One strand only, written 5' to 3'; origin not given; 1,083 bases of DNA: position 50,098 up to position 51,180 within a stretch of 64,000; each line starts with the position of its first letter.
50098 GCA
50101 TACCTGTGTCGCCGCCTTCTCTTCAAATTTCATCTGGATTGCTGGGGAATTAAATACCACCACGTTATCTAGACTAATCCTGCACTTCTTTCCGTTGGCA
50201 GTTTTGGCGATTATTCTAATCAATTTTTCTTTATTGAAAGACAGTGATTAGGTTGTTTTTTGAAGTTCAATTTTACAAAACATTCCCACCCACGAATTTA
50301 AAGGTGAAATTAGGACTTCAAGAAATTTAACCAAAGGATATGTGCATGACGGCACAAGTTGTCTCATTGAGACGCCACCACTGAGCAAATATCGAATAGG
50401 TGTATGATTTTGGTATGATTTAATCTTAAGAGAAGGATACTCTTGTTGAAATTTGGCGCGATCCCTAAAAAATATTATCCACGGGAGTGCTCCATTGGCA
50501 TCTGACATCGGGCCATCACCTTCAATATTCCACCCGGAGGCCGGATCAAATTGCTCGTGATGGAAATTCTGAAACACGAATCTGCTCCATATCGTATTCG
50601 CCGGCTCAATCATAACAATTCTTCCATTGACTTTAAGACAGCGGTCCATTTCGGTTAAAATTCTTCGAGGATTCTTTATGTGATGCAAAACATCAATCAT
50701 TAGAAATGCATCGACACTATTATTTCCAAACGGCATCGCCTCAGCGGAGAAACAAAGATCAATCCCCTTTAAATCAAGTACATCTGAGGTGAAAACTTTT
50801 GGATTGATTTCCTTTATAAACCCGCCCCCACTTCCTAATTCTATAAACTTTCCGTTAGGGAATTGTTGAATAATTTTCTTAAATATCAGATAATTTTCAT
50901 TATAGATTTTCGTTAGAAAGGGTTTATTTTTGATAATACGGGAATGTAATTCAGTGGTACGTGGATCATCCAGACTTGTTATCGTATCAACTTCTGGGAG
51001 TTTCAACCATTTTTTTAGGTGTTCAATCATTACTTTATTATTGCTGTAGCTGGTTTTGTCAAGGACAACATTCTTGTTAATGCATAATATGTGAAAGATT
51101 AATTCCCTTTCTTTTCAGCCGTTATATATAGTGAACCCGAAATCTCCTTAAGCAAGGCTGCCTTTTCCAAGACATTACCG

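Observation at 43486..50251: Three paralogous ~460-aa polytopic membrane proteins with conserved WDxxS….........…YP and AYRD motifs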

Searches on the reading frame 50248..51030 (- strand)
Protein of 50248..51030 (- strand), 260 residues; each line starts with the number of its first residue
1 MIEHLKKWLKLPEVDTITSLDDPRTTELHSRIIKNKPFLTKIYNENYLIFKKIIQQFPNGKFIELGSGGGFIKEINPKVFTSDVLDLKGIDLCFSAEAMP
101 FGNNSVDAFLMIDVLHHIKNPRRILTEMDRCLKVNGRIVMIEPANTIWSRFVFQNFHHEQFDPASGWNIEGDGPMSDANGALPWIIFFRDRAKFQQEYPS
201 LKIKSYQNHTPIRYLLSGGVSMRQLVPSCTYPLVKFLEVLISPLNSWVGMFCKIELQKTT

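Call 3: search_protein_families(library=pfam, proteins=[window:50248-51030:-], max_evalue=0.1)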
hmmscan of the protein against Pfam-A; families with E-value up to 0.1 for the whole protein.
window:50248-51030:- (260 aa): 6 families
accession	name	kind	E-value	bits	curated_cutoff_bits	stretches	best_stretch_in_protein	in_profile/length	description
PF08241.18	Methyltransf_11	-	2.4e-11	44.6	21.2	1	92-139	47-94/95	Methyltransferase domain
PF13489.12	Methyltransf_23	-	3.2e-08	33.9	27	1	56-161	20-129/164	Methyltransferase domain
PF13847.12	Methyltransf_31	-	4.9e-06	26.7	27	1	96-144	63-113/145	Methyltransferase domain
PF08242.18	Methyltransf_12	-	2.4e-05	25.4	30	1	97-138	63-98/98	Methyltransferase domain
PF13649.12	Methyltransf_25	-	0.00012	23.1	27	1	94-136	53-97/97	Methyltransferase domain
PF01209.24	Ubie_methyltran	-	0.0056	16.5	20.1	1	92-149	103-160/233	ubiE/COQ5 methyltransferase family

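Call 4: search_protein_families(library=ncbifam, proteins=[window:50248-51030:-], max_evalue=0.1)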
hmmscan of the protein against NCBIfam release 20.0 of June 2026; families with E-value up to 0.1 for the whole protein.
window:50248-51030:- (260 aa): 18 families
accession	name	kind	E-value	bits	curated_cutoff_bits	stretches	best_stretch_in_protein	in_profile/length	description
TIGR01934.1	MenG_MenH_UbiE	subfamily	4e-05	23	158.35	1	95-154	96-156/223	ubiquinone/menaquinone biosynthesis methyltransferase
NF045667.1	MTase_DVU1556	equivalog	0.00024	20.7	155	1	92-140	71-119/213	DVU_1556 family methyltransferase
NF045825.1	FAmtase_mtf2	equivalog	0.00069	18.9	400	1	89-140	106-158/248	fatty-acid O-methyltransferase Mtf2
NF045823.1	PthPhpthDimycoMt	equivalog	0.0013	18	300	1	89-139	114-165/256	phthiotriol/phenolphthiotriol dimycocerosates methyltransferase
NF001241.0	PRK00216.1-2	equivalog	0.0015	18.2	327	1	96-151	103-158/231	demethylmenaquinone methyltransferase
NF052510.1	methyltran_MpqE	exception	0.0019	17.6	335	1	94-146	105-157/234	methyl-plastoquinone biosynthesis methyltransferase MpqE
NF001240.0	PRK00216.1-1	equivalog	0.0019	17.3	378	1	95-150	123-178/251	bifunctional demethylmenaquinone methyltransferase/2-methoxy-6-polyprenyl-1,4-benzoquinol methylase UbiE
NF047649.1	MTase_UXPK_star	exception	0.0038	16.3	460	1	95-141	136-182/283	methyltransferase/UXPK-star double selenoprotein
TIGR01983.1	UbiG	equivalog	0.0047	16.3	102.95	0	103-140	114-151/228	bifunctional 2-polyprenyl-6-hydroxyphenol methylase/3-demethylubiquinol 3-O-methyltransferase UbiG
TIGR00452.1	TIGR00452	equivalog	0.0049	15.7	275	1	94-140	173-219/316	tRNA 5-methoxyuridine(34)/uridine 5-oxyacetic acid(34) synthase CmoB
NF041536.1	ArsM_DUF2284_UU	exception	0.0081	14.5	575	1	83-142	122-182/459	arsenite methyltransferase/DUF2284 domain selenoprotein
NF001242.0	PRK00216.1-3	equivalog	0.0097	15.3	351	1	95-144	130-179/258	bifunctional demethylmenaquinone methyltransferase/2-methoxy-6-polyprenyl-1,4-benzoquinol methylase UbiE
NF001244.0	PRK00216.1-5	equivalog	0.021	14.1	216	1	96-144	109-157/236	bifunctional demethylmenaquinone methyltransferase/2-methoxy-6-polyprenyl-1,4-benzoquinol methylase UbiE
NF011650.0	PRK15068.1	equivalog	0.022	13.6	209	1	94-140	179-225/324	tRNA 5-methoxyuridine(34)/uridine 5-oxyacetic acid(34) synthase CmoB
NF041537.1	ArsM_AhpD_UU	exception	0.023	13.5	510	1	89-141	128-181/345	arsenite methyltransferase/AhpD domain selenoprotein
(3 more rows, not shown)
